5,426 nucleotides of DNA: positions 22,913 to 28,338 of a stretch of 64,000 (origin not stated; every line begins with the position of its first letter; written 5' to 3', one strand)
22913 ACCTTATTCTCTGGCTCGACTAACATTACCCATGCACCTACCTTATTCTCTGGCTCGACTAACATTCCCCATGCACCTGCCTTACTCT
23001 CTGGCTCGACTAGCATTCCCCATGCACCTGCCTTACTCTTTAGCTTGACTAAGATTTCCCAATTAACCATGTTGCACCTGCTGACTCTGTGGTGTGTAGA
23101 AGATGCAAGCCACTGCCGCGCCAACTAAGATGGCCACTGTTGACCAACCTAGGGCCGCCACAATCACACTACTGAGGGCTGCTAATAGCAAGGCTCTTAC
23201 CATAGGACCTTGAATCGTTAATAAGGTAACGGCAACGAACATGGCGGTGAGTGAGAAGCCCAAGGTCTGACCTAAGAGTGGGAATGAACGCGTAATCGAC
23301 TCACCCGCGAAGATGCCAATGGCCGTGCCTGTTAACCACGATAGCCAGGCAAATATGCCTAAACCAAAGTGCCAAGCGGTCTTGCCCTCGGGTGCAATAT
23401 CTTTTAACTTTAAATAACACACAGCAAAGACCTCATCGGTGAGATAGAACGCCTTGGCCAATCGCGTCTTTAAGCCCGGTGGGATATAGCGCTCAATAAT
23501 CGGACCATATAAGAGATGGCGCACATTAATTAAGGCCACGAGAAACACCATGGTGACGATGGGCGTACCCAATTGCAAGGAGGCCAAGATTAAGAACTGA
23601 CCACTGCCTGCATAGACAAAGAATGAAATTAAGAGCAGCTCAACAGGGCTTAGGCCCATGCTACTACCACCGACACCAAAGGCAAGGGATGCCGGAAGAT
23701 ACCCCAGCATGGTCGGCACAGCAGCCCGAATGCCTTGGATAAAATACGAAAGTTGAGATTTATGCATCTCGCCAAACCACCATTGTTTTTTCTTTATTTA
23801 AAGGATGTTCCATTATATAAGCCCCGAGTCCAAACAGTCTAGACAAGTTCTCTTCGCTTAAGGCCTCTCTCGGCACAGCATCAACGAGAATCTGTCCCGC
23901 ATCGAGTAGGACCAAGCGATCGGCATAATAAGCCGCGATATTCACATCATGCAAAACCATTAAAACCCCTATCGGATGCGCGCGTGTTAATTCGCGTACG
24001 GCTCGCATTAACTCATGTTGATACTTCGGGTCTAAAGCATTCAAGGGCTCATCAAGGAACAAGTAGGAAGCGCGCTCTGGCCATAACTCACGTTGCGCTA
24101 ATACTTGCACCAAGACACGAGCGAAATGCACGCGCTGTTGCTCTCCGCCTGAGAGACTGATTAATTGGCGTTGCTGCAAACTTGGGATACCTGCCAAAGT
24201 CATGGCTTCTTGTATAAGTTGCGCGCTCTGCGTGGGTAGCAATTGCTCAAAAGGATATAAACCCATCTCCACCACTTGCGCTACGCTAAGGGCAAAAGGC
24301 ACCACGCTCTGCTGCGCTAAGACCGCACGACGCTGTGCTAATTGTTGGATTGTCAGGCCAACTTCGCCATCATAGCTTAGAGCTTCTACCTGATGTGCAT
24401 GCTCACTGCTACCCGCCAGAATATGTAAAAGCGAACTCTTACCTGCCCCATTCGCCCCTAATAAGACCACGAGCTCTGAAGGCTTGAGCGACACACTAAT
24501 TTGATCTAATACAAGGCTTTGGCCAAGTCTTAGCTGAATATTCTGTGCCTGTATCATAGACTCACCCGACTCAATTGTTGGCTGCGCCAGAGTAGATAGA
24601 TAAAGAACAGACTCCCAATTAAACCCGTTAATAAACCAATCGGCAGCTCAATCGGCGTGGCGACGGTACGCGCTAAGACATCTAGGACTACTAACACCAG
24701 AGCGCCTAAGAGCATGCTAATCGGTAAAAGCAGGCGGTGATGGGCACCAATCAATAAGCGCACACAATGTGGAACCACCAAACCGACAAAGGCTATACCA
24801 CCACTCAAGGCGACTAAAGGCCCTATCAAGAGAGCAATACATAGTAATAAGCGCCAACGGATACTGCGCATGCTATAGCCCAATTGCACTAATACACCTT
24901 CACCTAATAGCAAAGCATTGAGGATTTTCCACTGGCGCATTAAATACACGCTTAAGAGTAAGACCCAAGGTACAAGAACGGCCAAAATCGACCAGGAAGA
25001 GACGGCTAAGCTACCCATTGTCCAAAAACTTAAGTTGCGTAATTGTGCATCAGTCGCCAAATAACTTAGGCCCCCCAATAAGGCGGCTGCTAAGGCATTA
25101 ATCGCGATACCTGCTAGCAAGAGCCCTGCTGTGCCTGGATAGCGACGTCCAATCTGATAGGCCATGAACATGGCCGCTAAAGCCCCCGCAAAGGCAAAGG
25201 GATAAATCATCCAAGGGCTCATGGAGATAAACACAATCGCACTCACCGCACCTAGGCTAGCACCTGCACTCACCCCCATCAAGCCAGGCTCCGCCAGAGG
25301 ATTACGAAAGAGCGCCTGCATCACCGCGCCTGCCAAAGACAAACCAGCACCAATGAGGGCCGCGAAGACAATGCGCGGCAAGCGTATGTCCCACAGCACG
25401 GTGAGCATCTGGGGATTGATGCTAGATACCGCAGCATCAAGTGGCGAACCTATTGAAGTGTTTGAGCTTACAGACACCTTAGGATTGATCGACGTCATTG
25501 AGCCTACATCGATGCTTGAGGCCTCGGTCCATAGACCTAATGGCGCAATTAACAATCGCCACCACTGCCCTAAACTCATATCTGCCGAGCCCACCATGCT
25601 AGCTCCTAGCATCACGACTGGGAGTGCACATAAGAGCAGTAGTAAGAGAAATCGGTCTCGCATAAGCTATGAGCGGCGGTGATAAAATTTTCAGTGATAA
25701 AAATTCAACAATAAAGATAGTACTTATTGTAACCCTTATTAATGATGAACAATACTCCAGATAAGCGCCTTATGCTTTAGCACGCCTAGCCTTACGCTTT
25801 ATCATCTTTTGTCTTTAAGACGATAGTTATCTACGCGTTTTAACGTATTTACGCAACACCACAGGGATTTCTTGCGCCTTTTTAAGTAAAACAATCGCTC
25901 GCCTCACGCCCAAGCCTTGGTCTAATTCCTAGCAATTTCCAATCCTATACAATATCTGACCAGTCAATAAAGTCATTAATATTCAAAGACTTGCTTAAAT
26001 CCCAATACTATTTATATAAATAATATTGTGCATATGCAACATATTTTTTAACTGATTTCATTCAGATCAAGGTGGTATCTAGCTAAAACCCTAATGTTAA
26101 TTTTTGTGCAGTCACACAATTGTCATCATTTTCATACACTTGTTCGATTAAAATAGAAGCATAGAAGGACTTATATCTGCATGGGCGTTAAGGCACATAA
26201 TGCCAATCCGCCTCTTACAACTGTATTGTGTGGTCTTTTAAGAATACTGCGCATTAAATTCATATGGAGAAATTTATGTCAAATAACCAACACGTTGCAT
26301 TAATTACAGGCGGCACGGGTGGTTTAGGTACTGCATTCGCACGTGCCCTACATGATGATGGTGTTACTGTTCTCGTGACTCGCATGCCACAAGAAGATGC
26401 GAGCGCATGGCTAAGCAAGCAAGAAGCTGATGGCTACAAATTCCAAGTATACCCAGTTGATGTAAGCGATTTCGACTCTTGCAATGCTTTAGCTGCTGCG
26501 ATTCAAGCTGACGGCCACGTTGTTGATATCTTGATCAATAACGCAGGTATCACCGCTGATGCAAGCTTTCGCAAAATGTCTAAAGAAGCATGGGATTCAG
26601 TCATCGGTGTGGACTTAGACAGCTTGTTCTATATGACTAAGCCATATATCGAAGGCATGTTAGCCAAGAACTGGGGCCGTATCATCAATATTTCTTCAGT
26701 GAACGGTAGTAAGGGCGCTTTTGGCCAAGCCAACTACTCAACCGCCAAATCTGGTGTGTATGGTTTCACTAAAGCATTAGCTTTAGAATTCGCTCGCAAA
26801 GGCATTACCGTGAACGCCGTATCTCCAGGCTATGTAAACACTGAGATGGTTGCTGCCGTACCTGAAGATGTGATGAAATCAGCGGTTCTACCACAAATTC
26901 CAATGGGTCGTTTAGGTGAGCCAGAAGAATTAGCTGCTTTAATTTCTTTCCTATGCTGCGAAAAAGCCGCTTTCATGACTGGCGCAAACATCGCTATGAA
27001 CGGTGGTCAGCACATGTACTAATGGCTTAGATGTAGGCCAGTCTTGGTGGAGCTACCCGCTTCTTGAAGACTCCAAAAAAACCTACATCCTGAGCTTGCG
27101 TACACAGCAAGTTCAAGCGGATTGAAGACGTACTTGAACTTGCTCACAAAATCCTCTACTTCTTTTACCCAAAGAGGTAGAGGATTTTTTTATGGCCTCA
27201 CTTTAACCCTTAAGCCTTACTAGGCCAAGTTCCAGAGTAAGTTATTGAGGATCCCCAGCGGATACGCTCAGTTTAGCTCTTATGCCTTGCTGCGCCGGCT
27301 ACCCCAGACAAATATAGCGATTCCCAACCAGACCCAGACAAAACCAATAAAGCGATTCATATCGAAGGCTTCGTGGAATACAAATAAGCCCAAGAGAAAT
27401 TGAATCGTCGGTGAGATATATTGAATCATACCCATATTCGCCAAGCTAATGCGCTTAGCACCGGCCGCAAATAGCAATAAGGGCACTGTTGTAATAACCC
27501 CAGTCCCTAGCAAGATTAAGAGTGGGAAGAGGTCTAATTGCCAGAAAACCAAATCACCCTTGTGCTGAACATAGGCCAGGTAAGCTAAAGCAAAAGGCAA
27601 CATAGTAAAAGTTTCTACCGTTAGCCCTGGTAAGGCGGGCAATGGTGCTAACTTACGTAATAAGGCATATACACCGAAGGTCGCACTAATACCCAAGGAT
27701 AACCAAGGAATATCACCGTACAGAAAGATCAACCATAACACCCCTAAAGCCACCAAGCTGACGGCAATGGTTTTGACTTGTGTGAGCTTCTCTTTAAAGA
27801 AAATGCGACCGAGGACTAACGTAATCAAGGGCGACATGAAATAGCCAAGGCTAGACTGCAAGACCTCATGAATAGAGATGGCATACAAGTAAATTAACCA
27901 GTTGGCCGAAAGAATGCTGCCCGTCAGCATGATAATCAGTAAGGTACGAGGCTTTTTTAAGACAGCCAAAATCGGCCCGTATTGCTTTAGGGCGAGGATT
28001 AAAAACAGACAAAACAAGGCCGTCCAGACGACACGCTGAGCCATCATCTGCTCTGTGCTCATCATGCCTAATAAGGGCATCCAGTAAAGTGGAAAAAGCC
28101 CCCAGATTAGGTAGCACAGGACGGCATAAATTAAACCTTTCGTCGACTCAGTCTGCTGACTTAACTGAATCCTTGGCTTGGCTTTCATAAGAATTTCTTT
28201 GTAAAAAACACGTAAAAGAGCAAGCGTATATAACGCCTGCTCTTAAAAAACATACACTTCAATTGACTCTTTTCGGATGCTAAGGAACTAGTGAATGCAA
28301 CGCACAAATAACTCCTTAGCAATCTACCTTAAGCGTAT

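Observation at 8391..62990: Window-wide pattern: the last codons plus stop codon of unrelated genes are re-copied in tandem just downstream of the real stop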

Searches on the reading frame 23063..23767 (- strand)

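Call 26: search_protein_families(library=pfam, proteins=[window:23063-23767:-], max_evalue=1e-8)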
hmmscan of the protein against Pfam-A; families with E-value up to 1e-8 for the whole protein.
window:23063-23767:- (234 aa): 1 family
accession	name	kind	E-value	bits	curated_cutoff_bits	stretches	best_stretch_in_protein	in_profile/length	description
PF03591.19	AzlC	-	1.6e-34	119.7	32.1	1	18-158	1-137/137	AzlC protein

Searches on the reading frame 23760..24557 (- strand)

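Call 26: search_protein_families(library=pfam, proteins=[window:23760-24557:-], max_evalue=1e-8)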
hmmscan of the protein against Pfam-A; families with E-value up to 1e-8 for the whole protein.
window:23760-24557:- (265 aa): 1 family
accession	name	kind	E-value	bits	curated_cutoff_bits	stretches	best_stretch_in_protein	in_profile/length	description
PF00005.33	ABC_tran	-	1.9e-19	71.1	25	1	17-151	1-125/137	ABC transporter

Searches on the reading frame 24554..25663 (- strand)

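Call 26: search_protein_families(library=pfam, proteins=[window:24554-25663:-], max_evalue=1e-8)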
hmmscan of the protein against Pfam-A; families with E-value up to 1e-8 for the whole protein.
window:24554-25663:- (369 aa): 1 family
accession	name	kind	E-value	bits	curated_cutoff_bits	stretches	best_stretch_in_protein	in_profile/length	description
PF01032.23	FecCD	-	1.4e-81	274.4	26.5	1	66-360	14-311/311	FecCD transport family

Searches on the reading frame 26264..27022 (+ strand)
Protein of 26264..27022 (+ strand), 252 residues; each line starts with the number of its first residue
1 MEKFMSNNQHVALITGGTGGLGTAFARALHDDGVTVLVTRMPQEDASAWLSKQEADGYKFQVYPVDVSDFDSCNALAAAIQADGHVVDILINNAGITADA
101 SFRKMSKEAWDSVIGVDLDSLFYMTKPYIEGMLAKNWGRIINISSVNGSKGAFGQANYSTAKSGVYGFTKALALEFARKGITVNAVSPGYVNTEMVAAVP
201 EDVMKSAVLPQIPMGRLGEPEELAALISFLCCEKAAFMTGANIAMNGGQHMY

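Call 26: search_protein_families(library=pfam, proteins=[window:26264-27022:+], max_evalue=1e-8)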
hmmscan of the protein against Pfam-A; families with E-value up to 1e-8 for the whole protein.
window:26264-27022:+ (252 aa): 3 families
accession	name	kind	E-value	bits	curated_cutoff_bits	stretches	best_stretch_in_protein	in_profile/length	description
PF13561.12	adh_short_C2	-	3.6e-58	197.4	27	1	19-250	6-236/236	Enoyl-(Acyl carrier protein) reductase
PF00106.31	adh_short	-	2.2e-56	190.9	26.6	1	11-202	2-193/195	short chain dehydrogenase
PF08659.16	KR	-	6.7e-23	82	22.6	1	12-187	3-174/180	KR domain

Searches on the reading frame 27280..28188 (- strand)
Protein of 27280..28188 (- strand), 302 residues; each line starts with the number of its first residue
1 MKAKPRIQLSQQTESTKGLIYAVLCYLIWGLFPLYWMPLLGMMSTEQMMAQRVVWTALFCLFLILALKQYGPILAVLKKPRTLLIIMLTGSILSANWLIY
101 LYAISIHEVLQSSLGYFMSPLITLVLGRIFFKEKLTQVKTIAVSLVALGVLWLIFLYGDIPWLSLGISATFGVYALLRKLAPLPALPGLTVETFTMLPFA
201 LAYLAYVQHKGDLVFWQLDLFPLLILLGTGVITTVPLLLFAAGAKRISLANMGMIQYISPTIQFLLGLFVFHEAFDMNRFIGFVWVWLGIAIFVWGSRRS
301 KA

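Call 26: search_protein_families(library=pfam, proteins=[window:27280-28188:-], max_evalue=1e-8)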
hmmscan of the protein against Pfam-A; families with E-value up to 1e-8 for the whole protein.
window:27280-28188:- (302 aa): 1 family
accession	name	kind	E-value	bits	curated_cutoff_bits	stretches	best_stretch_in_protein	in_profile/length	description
PF00892.27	EamA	-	9.8e-17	61.9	28.2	1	17-154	2-134/135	EamA-like transporter family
